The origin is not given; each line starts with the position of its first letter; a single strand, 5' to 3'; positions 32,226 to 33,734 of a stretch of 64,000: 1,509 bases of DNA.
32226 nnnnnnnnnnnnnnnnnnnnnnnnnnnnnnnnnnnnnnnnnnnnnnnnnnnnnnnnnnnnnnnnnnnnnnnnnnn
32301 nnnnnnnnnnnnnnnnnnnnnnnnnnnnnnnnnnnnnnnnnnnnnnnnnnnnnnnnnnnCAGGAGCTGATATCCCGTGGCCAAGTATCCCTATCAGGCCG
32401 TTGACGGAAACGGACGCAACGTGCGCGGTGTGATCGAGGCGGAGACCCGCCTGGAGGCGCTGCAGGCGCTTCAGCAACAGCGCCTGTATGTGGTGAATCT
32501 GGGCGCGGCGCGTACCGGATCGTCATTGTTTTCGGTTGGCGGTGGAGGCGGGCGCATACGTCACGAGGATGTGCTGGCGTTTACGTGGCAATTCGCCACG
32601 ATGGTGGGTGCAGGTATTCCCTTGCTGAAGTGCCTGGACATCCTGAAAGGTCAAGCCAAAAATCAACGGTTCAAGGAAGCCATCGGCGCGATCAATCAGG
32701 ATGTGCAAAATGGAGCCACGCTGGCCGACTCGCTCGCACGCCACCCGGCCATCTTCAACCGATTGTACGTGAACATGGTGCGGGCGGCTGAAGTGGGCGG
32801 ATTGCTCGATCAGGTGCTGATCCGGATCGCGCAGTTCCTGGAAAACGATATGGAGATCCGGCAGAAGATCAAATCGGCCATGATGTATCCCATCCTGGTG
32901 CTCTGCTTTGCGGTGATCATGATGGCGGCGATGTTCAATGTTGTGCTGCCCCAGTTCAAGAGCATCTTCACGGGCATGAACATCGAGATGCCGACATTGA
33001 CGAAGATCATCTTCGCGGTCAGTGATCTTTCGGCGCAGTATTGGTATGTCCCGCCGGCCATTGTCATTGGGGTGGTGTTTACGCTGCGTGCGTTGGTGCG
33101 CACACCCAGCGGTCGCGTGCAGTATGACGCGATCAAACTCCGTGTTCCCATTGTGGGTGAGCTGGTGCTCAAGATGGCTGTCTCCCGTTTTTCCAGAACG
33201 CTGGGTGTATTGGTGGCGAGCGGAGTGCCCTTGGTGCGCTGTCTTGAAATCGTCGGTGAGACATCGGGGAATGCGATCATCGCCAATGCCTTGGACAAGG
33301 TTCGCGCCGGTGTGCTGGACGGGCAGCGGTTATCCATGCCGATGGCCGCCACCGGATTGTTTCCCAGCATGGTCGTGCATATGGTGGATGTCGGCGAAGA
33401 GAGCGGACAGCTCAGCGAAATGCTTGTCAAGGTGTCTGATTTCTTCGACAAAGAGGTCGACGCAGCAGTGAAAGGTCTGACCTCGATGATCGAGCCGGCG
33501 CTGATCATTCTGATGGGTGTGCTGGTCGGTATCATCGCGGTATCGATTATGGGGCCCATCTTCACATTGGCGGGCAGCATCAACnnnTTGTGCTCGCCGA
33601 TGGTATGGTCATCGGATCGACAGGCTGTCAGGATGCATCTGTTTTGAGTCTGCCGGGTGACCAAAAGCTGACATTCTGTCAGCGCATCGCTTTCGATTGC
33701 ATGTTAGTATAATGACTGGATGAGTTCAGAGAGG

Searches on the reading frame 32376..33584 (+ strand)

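Call 74: search_protein_families(library=pfam, proteins=[window:32376-33584:+], max_evalue=0.001)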
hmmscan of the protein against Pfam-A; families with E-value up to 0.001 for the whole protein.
window:32376-33584:+ (403 aa): 1 family
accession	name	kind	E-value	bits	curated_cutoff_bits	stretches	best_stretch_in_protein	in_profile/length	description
PF00482.28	T2SSF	-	1.6e-63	212.7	25.2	2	70-192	2-125/125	Type II secretion system (T2SS), protein F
